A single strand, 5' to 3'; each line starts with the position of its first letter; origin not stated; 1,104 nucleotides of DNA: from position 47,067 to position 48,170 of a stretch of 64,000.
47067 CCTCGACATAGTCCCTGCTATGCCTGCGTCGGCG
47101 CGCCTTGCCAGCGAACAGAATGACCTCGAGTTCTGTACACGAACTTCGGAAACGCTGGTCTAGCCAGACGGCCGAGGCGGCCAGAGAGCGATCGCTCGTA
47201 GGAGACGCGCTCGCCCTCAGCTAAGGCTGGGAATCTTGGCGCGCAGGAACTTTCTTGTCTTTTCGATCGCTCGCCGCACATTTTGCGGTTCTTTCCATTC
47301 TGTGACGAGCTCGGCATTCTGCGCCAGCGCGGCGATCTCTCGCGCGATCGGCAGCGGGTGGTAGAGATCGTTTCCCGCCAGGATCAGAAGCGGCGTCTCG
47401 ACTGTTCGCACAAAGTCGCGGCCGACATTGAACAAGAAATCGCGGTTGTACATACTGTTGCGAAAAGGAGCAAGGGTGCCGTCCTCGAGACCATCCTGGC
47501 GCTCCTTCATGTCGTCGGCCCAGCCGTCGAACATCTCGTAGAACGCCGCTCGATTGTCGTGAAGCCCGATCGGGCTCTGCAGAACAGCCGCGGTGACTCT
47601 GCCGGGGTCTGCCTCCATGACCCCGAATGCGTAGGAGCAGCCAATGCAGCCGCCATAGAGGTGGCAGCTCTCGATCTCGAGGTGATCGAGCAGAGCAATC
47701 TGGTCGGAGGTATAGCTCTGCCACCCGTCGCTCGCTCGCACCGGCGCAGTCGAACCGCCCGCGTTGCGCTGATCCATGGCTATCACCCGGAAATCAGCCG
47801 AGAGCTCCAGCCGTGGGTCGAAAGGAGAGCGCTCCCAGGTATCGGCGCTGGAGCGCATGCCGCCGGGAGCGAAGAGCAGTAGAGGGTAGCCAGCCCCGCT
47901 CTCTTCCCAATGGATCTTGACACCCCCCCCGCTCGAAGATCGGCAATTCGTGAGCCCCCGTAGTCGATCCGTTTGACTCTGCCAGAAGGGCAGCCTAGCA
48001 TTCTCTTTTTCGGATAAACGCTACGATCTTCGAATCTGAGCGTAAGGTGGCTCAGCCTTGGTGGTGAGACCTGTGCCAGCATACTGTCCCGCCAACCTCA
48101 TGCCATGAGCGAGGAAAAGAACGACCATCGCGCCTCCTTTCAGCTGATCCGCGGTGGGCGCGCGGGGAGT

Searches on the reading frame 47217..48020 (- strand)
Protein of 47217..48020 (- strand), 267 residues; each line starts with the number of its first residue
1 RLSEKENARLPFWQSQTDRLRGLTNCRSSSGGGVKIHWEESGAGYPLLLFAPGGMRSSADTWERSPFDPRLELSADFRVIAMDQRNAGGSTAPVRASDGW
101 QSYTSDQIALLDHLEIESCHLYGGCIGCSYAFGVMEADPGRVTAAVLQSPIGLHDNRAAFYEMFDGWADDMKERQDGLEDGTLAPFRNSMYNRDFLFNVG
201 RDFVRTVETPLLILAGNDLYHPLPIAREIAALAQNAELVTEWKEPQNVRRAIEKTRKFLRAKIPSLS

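Call 37: search_protein_families(library=pfam, proteins=[window:47217-48020:-], max_evalue=0.001)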
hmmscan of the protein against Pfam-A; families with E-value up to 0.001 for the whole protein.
window:47217-48020:- (267 aa): 3 families
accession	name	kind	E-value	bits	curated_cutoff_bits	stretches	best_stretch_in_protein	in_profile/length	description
PF00561.26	Abhydrolase_1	-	1.1e-10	42.1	25.8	1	46-175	1-120/245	alpha/beta hydrolase fold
PF12697.13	Abhydrolase_6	-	9.3e-08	33.4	26.3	1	48-237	1-194/217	Alpha/beta hydrolase family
PF12146.15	Hydrolase_4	-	0.00026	20.8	27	1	75-153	30-112/239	Serine aminopeptidase, S33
